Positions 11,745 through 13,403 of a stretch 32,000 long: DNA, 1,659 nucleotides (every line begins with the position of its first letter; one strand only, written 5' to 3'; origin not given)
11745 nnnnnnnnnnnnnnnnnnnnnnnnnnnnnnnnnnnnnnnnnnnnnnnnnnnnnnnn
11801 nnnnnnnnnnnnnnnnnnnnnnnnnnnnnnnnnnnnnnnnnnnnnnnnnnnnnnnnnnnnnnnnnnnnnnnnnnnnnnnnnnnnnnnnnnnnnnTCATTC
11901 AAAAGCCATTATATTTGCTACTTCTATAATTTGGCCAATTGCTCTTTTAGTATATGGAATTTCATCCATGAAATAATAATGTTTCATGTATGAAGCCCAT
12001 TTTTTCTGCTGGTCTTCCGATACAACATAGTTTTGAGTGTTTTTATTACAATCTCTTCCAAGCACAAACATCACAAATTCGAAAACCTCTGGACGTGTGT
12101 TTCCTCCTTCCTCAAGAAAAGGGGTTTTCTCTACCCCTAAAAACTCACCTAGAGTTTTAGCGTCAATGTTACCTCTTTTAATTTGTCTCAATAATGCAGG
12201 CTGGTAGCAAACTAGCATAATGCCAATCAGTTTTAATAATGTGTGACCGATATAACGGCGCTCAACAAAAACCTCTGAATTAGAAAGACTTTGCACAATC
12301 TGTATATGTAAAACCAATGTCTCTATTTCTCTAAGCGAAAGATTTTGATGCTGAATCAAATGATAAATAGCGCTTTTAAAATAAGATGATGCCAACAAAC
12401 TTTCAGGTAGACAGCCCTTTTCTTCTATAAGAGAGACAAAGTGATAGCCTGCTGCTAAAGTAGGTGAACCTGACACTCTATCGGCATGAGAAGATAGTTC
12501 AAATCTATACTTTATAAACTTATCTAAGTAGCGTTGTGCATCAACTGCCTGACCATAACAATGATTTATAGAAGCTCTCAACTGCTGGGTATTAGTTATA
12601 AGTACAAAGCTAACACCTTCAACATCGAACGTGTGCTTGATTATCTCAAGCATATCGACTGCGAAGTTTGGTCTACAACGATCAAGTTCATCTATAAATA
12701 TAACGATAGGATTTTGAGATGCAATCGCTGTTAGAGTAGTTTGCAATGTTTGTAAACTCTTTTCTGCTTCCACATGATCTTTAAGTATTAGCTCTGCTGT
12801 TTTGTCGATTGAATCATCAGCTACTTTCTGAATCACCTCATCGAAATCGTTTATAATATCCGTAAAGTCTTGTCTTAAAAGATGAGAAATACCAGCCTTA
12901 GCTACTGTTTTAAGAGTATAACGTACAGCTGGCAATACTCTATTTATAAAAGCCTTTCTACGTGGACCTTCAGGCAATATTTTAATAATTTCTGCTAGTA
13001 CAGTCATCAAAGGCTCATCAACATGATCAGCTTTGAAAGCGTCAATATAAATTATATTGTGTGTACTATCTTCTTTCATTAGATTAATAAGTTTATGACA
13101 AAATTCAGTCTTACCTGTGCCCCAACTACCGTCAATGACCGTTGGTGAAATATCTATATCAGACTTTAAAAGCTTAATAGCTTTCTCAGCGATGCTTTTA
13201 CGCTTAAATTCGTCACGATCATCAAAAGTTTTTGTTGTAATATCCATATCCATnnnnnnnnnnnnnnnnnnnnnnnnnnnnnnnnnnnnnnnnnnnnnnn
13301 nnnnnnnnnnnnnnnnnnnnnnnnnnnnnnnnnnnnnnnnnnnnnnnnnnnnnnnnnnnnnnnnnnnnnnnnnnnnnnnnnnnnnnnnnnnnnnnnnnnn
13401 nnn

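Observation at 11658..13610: AT-rich 1.95-kb insertion carrying a lone KAP-family NTPase splits the cmoA-cmoB operon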

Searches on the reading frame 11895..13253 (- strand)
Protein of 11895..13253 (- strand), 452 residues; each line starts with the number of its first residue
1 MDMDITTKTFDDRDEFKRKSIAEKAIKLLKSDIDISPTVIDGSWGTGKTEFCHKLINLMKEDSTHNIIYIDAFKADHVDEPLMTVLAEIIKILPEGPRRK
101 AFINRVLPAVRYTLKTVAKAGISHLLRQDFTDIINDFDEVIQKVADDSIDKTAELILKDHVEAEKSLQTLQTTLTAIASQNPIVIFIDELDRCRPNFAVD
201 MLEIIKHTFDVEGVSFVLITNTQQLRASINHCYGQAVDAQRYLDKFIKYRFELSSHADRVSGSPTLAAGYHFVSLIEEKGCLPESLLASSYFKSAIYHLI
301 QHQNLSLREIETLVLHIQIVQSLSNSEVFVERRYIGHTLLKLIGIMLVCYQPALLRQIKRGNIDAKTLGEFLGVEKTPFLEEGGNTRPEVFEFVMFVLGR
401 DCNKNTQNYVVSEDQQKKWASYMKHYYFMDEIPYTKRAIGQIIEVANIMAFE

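Call 3: search_protein_families(library=pfam, proteins=[window:11895-13253:-], max_evalue=0.01)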
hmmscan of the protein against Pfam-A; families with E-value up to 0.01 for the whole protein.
window:11895-13253:- (452 aa): 9 families
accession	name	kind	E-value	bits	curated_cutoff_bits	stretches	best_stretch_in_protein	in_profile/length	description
PF07693.20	KAP_NTPase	-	3.1e-58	197.8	20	1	18-323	1-292/293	KAP family P-loop domain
PF13401.12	AAA_22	-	2.4e-07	31.6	27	1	38-222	8-124/130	AAA domain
PF13173.12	AAA_14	-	2.4e-05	24.8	27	0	37-80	4-45/129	AAA domain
PF24883.2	NPHP3_N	-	3.7e-05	24.4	24.8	0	122-211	68-152/164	Nephrocystin 3, N-terminal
PF00004.35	AAA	-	0.00011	23.1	21.2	0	163-222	39-110/131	ATPase family associated with various cellular activities (AAA)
PF01637.24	ATPase_2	-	0.00033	21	33.2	1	36-194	21-123/225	ATPase domain predominantly from Archaea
PF07034.17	ORC3_N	-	0.0023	17.8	25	1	122-221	140-235/328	Origin recognition complex (ORC) subunit 3 N-terminus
PF07724.20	AAA_2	-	0.0032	18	27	0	152-208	44-102/166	AAA domain (Cdc48 subfamily)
PF13191.12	AAA_16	-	0.004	18.1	32.6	0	40-195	29-146/167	AAA ATPase domain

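Call 4: search_protein_families(library=padloc, proteins=[window:11895-13253:-], max_evalue=1)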
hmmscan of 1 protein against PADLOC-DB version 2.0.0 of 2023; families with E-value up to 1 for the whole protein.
window:11895-13253:- (452 aa): 10 families
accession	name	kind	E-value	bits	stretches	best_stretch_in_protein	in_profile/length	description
PDLC04956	PDC-S20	-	9.3e-175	580.3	1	3-450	1-447/450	-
PDLC04959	PDC-S20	-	4.5e-62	209.1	1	7-416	12-416/464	-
PDLC04958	PDC-S20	-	2.4e-31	107.5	1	39-270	32-269/458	-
PDLC04957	PDC-S20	-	5.9e-30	103.1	1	38-255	33-257/446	-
PDLC02361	PifA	-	5.1e-15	53.1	1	14-254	17-254/720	PifA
PDLC02210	QatA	-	5.1e-10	36.5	1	135-248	152-272/593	-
PDLC02209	QatA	-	2.4e-07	27.8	1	16-226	13-247/646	-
PDLC05029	PDC-S49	-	3.3e-05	20.8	1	39-69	27-56/619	-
PDLC05031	PDC-S49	-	0.0002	18.4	1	40-70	29-58/624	-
PDLC04140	mad8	-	0.00035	18.2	1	30-197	17-207/314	mads_8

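Call 18: find_homologous_proteins(query=window:11895-13253:-, max_evalue=0.00001)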
Query window:11895-13253:- (452 aa): 2686 proteins with E <= 0.00001 among 8000 candidates; the best 120 are listed.
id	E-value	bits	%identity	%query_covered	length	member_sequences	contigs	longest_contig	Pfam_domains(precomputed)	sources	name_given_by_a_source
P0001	0.0e+0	1010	100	100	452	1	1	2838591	PF13173.13,PF07693.21,PF13401.13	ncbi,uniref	ncbi:KAP family P-loop NTPase fold protein [Psychrobacter sp. DM4]|uniref:KAP family P-loop NTPase f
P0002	2.6e-272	921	89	100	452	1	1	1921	PF07693.21,PF24883.3,PF13401.13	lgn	-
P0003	1.5e-239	814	79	100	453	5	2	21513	PF07693.21,PF24883.3,PF13401.13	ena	-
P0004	4.3e-226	769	76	100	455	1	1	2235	PF07693.21,PF24883.3,PF13401.13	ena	-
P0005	5.8e-226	769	76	100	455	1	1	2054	PF07693.21,PF24883.3,PF13401.13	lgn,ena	-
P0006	1.9e-225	767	76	100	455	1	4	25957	PF07693.21,PF24883.3,PF13401.13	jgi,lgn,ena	-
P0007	2.0e-225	767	76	100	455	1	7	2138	PF07693.21,PF24883.3,PF13401.13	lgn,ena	-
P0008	4.8e-225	766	76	100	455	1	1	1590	PF07693.21,PF24883.3,PF13401.13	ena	-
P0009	5.3e-225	766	76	100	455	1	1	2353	PF07693.21,PF24883.3,PF13401.13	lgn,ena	-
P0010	6.9e-225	765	76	100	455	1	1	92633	PF07693.21,PF24883.3,PF13401.13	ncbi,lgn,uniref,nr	ncbi:P-loop NTPase fold protein [Psychrobacter sp. NC44]|uniref:KAP family P-loop NTPase fold protei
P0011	1.2e-224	764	76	100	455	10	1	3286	PF07693.21,PF24883.3,PF13401.13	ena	-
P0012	1.3e-224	764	76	100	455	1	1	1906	PF07693.21,PF24883.3,PF13401.13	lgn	-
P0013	1.3e-224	764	76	100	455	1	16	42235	PF07693.21,PF24883.3,PF13401.13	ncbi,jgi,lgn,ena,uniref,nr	ncbi:KAP family NTPase [Psychrobacter sp. Ps7]|jgi:ElaB/YqjD/DUF883 family membrane-anchored ribosom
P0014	5.4e-224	762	76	100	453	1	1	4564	PF07693.21,PF24883.3,PF13401.13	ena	-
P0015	5.7e-224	762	76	100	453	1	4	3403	PF07693.21,PF24883.3,PF13401.13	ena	-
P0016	1.4e-223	761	76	100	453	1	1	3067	PF07693.21,PF24883.3,PF13401.13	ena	-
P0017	1.5e-223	761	76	100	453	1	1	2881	PF07693.21,PF24883.3,PF13401.13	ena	-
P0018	1.8e-223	761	77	100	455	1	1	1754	PF07693.21,PF24883.3,PF13401.13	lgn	-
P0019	2.5e-223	760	75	100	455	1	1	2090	PF07693.21,PF24883.3,PF13401.13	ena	-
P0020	3.5e-223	760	76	100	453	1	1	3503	PF07693.21,PF24883.3,PF13401.13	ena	-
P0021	3.7e-223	760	76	100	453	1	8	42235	PF07693.21,PF24883.3,PF13401.13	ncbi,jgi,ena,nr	ncbi:KAP family NTPase [Psychrobacter sp. Ps7]|nr:KAP family NTPase [Psychrobacter sp. Ps7]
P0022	5.2e-223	759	75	100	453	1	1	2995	PF07693.21,PF24883.3,PF13401.13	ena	-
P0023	8.6e-223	758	77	100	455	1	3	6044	PF07693.21,PF24883.3,PF13401.13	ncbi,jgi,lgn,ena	jgi:hypothetical protein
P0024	1.9e-222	757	77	100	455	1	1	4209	PF07693.21,PF24883.3,PF13401.13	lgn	-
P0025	2.9e-222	757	74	100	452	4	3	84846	PF07693.21,PF13401.13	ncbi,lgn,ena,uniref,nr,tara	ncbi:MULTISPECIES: KAP family P-loop NTPase fold protein [unclassified Psychrobacter]|uniref:KAP fam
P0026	1.4e-221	754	76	100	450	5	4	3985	PF07693.21,PF24883.3,PF13401.13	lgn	-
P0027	3.9e-221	753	75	100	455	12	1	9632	PF07693.21,PF24883.3,PF13401.13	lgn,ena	-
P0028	4.8e-221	753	73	100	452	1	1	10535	PF07693.21,PF24883.3,PF13401.13,PF01637.25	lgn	-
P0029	9.0e-221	752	75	100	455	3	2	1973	PF07693.21,PF24883.3,PF13401.13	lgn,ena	-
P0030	4.0e-220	750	75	100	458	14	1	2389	PF07693.21,PF24883.3,PF13401.13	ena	-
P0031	3.7e-219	746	75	100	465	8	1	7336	PF07693.21,PF24883.3,PF13401.13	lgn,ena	-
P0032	1.9e-218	744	73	100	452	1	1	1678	PF07693.21,PF24883.3,PF13401.13,PF01637.25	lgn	-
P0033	2.0e-218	744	73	100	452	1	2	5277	PF07693.21,PF24883.3,PF13401.13,PF01637.25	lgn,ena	-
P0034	2.3e-218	744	74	100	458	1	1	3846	PF07693.21,PF24883.3,PF13401.13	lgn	-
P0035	3.5e-217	740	74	100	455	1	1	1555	PF07693.21,PF24883.3,PF13401.13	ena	-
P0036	1.5e-216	738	74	100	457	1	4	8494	PF07693.21,PF24883.3,PF13401.13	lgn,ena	-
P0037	2.8e-216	737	75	100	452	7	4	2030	PF07693.21,PF24883.3,PF13401.13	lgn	-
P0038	1.5e-215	734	75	100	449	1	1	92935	PF07693.21,PF24883.3,PF13401.13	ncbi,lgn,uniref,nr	ncbi:P-loop NTPase fold protein [Psychrobacter immobilis]|uniref:KAP family P-loop NTPase fold prote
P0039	2.2e-215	734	74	100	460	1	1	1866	PF07693.21,PF24883.3,PF13401.13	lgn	-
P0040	4.2e-215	733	75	100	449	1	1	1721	PF07693.21,PF24883.3,PF13401.13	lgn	-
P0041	5.3e-215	733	75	100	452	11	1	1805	PF07693.21,PF24883.3,PF13401.13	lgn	-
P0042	4.0e-213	726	74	100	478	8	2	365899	PF07693.21,PF24883.3,PF13401.13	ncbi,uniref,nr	ncbi:KAP family NTPase [Psychrobacter immobilis]|uniref:KAP family NTPase n=1 Tax=Psychrobacter immo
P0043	2.3e-211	721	73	100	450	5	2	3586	PF07693.21,PF24883.3,PF13401.13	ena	-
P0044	5.5e-211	719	72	100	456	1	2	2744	PF07693.21,PF24883.3,PF13401.13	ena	-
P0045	3.4e-207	707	70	100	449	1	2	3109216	PF07693.21,PF24883.3,PF13401.13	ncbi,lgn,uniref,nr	ncbi:KAP family NTPase [Psychrobacter jeotgali]|uniref:KAP family NTPase n=1 Tax=Psychrobacter jeotg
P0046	1.1e-204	699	69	100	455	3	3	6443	PF07693.21,PF24883.3,PF13401.13,PF01637.25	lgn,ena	-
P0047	1.7e-204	698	70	100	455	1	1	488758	PF07693.21,PF24883.3,PF13401.13,PF01637.25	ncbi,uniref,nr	ncbi:P-loop NTPase fold protein [uncultured Psychrobacter sp.]|uniref:KAP family P-loop NTPase fold 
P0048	4.8e-202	690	70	100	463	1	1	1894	PF07693.21,PF24883.3,PF13401.13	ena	-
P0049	2.2e-201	688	69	100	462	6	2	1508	PF07693.21,PF13401.13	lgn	-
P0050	1.1e-199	682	68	100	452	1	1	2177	PF07693.21,PF24883.3,PF13401.13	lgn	-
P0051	1.4e-197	675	66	100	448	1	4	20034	PF07693.21,PF13401.13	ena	-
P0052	2.1e-197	675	67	100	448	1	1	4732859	PF07693.21,PF13401.13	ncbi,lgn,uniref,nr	ncbi:P-loop NTPase fold protein [Shewanella sp. 10N.286.48.A6]|uniref:KAP family P-loop NTPase fold 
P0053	3.2e-197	674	66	100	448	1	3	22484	PF07693.21,PF24883.3,PF13401.13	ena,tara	tara:strand:+ start:14709 stop:16055 length:1347 start_codon:yes stop_codon:yes gene_type:complete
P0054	2.8e-196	671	65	100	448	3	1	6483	PF07693.21,PF13401.13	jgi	jgi:hypothetical protein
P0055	6.7e-196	670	68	100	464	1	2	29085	PF07693.21,PF24883.3,PF13401.13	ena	-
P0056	3.2e-195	667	67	100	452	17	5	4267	PF07693.21,PF24883.3,PF13401.13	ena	-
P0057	3.4e-195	667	65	100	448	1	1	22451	PF07693.21,PF13401.13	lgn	-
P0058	2.1e-192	658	65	100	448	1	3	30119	PF07693.21,PF13401.13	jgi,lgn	jgi:hypothetical protein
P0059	2.4e-192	658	65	100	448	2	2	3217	PF07693.21,PF13401.13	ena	-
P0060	2.4e-192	658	64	100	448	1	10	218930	PF07693.21,PF24883.3,PF13401.13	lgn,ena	-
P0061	4.3e-192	657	65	100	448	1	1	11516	PF07693.21,PF13401.13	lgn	-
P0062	4.5e-191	654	65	100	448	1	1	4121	PF07693.21,PF13401.13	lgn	-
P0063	2.0e-190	652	64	100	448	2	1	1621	PF07693.21,PF13401.13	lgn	-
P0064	7.2e-190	650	64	100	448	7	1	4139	PF07693.21,PF13401.13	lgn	-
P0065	5.7e-189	647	65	100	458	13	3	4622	PF07693.21,PF24883.3,PF13401.13,PF01637.25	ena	-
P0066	3.2e-187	641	63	100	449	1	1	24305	PF07693.21,PF24883.3,PF13401.13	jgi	jgi:hypothetical protein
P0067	4.1e-187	641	66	100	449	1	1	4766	PF07693.21,PF24883.3,PF13401.13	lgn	-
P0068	6.0e-187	640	65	99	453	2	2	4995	PF07693.21,PF24883.3,PF13401.13,PF01637.25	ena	-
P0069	1.4e-185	636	64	100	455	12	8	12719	PF07693.21,PF24883.3,PF13401.13,PF01637.25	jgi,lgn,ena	-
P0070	4.3e-185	634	63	100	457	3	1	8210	PF07693.21,PF24883.3,PF13401.13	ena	-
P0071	4.3e-184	631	63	100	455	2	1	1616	PF07693.21,PF24883.3,PF13401.13,PF01637.25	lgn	-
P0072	1.5e-181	622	62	100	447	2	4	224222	PF07693.21,PF13401.13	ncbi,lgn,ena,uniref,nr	ncbi:P-loop NTPase fold protein [Shewanella sp. SR44-3]|uniref:KAP family P-loop NTPase fold protein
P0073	6.7e-181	620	63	100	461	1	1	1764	PF07693.21,PF13401.13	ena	-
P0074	1.8e-180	619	61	100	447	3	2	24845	PF07693.21,PF24883.3,PF13401.13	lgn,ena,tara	tara:strand:- start:869 stop:2212 length:1344 start_codon:yes stop_codon:yes gene_type:complete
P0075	5.7e-180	617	62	100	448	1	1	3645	PF07693.21,PF24883.3,PF13401.13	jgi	jgi:hypothetical protein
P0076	7.0e-180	617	62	100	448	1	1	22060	PF07693.21,PF13401.13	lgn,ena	-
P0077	1.2e-179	616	61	99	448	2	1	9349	PF07693.21,PF13401.13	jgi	-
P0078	5.1e-179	614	63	100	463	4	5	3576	PF07693.21,PF24883.3,PF13401.13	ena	-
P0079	4.2e-178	611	63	100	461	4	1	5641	PF07693.21,PF24883.3,PF13401.13,PF01637.25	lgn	-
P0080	1.8e-177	609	63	100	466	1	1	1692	PF07693.21,PF24883.3,PF13401.13,PF01637.25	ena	-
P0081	1.4e-176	606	62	100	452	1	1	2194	PF07693.21,PF24883.3,PF13401.13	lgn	-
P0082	8.5e-175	600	61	100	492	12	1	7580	PF07693.21,PF24883.3,PF13401.13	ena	-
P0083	1.0e-171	590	62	92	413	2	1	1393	PF07693.21,PF13401.13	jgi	jgi:hypothetical protein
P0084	4.9e-170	585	61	100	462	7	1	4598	PF07693.21,PF24883.3,PF13401.13,PF01637.25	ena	-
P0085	5.7e-168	578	56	100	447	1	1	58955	PF07693.21,PF24883.3,PF13401.13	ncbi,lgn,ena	-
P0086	4.5e-163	562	57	100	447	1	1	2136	PF07693.21,PF13401.13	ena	-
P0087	6.1e-159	548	57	100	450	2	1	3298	PF07693.21,PF24883.3,PF13401.13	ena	-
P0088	1.5e-157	543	67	79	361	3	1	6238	PF07693.21,PF24883.3,PF13401.13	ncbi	-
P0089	7.5e-156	538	57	94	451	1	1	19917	PF07693.21,PF24883.3,PF00004.36,PF13401.13,PF13191.13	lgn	-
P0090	5.0e-152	525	52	99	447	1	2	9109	PF07693.21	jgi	jgi:hypothetical protein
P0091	7.2e-152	525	51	99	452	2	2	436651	PF07693.21,PF24883.3,PF13401.13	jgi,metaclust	metaclust:\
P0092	4.9e-151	522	54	100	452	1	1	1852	PF07693.21,PF24883.3,PF13401.13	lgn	-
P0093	2.1e-149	517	52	99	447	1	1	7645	PF07693.21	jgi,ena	-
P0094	3.8e-149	516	75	68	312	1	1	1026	PF07693.21,PF24883.3,PF13401.13,PF01637.25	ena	-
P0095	4.5e-148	512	51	100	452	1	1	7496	PF07693.21,PF24883.3,PF13401.13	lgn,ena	-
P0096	4.2e-147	509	52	99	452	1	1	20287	PF07693.21,PF24883.3,PF13401.13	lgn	-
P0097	1.6e-144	500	53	98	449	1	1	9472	PF07693.21,PF13401.13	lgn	-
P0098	1.9e-144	500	50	100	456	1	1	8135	PF07693.21,PF24883.3,PF13401.13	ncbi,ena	-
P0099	2.7e-143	496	55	94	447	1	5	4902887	PF07693.21,PF24883.3,PF13401.13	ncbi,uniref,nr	ncbi:KAP family P-loop NTPase fold protein [Pseudoalteromonas luteoviolacea]|uniref:KAP NTPase domai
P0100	4.7e-143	496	55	94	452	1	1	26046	PF07693.21,PF24883.3,PF13401.13,PF01637.25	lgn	-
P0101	4.8e-143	496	54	94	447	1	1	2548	PF07693.21,PF13401.13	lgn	-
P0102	5.9e-143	495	54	94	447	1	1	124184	PF07693.21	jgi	jgi:hypothetical protein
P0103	2.6e-142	493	52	97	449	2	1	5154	PF07693.21,PF13401.13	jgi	jgi:hypothetical protein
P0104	1.1e-141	491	52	98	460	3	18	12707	PF07693.21,PF13401.13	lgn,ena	-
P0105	1.6e-141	491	53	94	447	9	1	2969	PF07693.21,PF13401.13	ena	-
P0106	1.6e-141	491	56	92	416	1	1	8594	PF07693.21,PF13401.13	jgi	-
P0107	4.4e-141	489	50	98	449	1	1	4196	PF07693.21,PF00004.36,PF13401.13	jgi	jgi:hypothetical protein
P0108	5.6e-141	489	53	94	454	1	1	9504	PF07693.21,PF24883.3,PF13401.13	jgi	jgi:hypothetical protein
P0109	6.9e-141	489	50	98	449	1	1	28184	PF07693.21,PF24883.3,PF13401.13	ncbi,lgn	-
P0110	1.6e-140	487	53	94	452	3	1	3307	PF07693.21,PF24883.3,PF13401.13,PF01637.25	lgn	-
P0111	2.7e-140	487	51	99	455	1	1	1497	PF07693.21,PF13401.13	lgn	-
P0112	3.9e-140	486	52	98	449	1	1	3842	PF07693.21,PF24883.3,PF13401.13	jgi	jgi:hypothetical protein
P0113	9.7e-140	485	50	98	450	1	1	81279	PF07693.21,PF13401.13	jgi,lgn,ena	-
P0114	1.1e-139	485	51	99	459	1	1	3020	PF07693.21,PF13401.13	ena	-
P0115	1.2e-139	484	53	94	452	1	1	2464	PF07693.21,PF24883.3,PF13401.13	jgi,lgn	jgi:hypothetical protein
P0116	2.2e-139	484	54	94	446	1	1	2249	PF07693.21,PF24883.3,PF13401.13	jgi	jgi:hypothetical protein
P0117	2.4e-139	483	51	96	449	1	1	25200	PF07693.21,PF24883.3,PF13401.13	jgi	-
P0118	3.8e-139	483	53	94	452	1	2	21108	PF07693.21,PF24883.3,PF13401.13,PF01637.25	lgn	-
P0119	4.3e-139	483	53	95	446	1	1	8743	PF07693.21,PF13401.13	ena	-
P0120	5.7e-139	482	55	94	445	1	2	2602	PF07693.21,PF13401.13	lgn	-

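Call 25: find_encoding_contigs(protein=P0003, flank=6000, max_places=3)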
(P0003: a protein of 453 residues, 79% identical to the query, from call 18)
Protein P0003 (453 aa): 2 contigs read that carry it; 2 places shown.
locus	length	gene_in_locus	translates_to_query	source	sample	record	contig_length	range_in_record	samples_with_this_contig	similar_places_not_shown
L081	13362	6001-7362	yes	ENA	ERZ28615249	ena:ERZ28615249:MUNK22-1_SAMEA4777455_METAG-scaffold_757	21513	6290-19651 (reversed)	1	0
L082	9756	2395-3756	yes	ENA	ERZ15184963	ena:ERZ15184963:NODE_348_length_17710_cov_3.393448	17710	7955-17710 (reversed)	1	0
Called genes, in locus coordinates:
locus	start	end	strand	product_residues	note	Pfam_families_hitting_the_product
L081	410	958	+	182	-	-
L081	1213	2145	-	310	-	-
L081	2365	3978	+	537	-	PF12161:HsdM_N, PF02384:N6_Mtase, PF07669:Eco57I (faint)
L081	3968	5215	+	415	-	PF01420:Methylase_S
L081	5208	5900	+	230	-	-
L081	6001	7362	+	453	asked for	PF07693:KAP_NTPase, PF24883:NPHP3_N (faint), PF13401:AAA_22 (faint)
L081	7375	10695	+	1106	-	PF04313:HSDR_N, PF04851:ResIII, PF18766:SWI2_SNF2, PF22679:T1R_D3-like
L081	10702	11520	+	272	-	PF01863:YgjP-like, PF10263:SprT-like (weak), PF08325:WLM (weak)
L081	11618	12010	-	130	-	-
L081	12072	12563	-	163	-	-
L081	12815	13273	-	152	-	-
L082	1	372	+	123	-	?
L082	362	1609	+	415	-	PF01420:Methylase_S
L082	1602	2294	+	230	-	-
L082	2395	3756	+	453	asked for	PF07693:KAP_NTPase, PF24883:NPHP3_N (faint), PF13401:AAA_22 (faint)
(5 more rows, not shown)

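Call 26: find_encoding_contigs(protein=P0010, flank=6000, max_places=3)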
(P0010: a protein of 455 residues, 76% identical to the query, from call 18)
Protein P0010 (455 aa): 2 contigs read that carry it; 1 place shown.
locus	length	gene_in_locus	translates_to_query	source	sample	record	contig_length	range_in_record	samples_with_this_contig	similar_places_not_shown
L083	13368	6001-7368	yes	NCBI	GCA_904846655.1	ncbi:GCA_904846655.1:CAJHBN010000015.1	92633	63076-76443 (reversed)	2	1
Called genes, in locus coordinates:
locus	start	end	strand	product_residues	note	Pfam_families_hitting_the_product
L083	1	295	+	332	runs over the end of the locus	PF13271:DUF4062 (weak)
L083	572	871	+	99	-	-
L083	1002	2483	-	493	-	PF13406:SLT_2, PF01471:PG_binding_1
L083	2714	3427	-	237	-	PF07386:DUF1499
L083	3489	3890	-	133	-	PF05724:TPMT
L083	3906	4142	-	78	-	PF05724:TPMT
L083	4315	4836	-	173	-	PF01625:PMSR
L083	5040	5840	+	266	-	PF01739:CheR (faint), PF00891:Methyltransf_2 (weak), PF13649:Methyltransf_25, PF13847:Methyltransf_31, PF08241:Methyltransf_11, PF08242:Methyltransf_12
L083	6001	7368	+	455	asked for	PF07693:KAP_NTPase, PF24883:NPHP3_N (faint), PF13401:AAA_22 (faint)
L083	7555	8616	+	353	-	PF08003:Methyltransf_9, PF13649:Methyltransf_25 (faint), PF08241:Methyltransf_11 (faint), PF13489:Methyltransf_23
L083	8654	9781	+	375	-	PF06674:DUF1176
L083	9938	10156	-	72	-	PF10981:DUF2788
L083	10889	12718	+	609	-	PF03485:Arg_tRNA_synt_N, PF00750:tRNA-synt_1d, PF05746:DALR_1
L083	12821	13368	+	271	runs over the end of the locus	PF05036:SPOR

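Call 27: find_encoding_contigs(protein=P0025, flank=6000, max_places=3)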
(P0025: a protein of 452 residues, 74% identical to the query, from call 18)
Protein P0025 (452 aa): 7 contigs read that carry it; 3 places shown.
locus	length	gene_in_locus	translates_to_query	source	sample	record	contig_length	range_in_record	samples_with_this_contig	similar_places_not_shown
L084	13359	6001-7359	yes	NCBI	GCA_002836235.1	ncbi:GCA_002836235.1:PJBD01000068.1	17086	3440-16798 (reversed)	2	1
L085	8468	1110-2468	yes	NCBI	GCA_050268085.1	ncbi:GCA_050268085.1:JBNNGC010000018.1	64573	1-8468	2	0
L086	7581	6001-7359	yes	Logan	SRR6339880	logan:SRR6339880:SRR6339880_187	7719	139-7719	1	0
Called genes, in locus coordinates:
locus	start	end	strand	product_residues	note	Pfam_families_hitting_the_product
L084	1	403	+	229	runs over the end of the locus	PF02384:N6_Mtase, PF07669:Eco57I (weak)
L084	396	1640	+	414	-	PF01420:Methylase_S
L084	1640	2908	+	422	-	PF19658:DUF6161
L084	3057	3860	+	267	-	-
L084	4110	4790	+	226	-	-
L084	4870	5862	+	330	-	PF04471:Mrr_cat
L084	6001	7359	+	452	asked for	PF07693:KAP_NTPase, PF13401:AAA_22 (faint)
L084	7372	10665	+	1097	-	PF04313:HSDR_N, PF04851:ResIII, PF18766:SWI2_SNF2, PF22679:T1R_D3-like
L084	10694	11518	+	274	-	PF01863:YgjP-like, PF10263:SprT-like (weak), PF08325:WLM (weak)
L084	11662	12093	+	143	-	-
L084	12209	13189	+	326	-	-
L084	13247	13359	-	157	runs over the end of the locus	-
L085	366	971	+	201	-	PF04471:Mrr_cat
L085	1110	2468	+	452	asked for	PF07693:KAP_NTPase, PF13401:AAA_22 (faint)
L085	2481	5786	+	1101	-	PF04313:HSDR_N, PF04851:ResIII, PF18766:SWI2_SNF2, PF22679:T1R_D3-like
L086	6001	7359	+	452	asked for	PF07693:KAP_NTPase, PF13401:AAA_22 (faint)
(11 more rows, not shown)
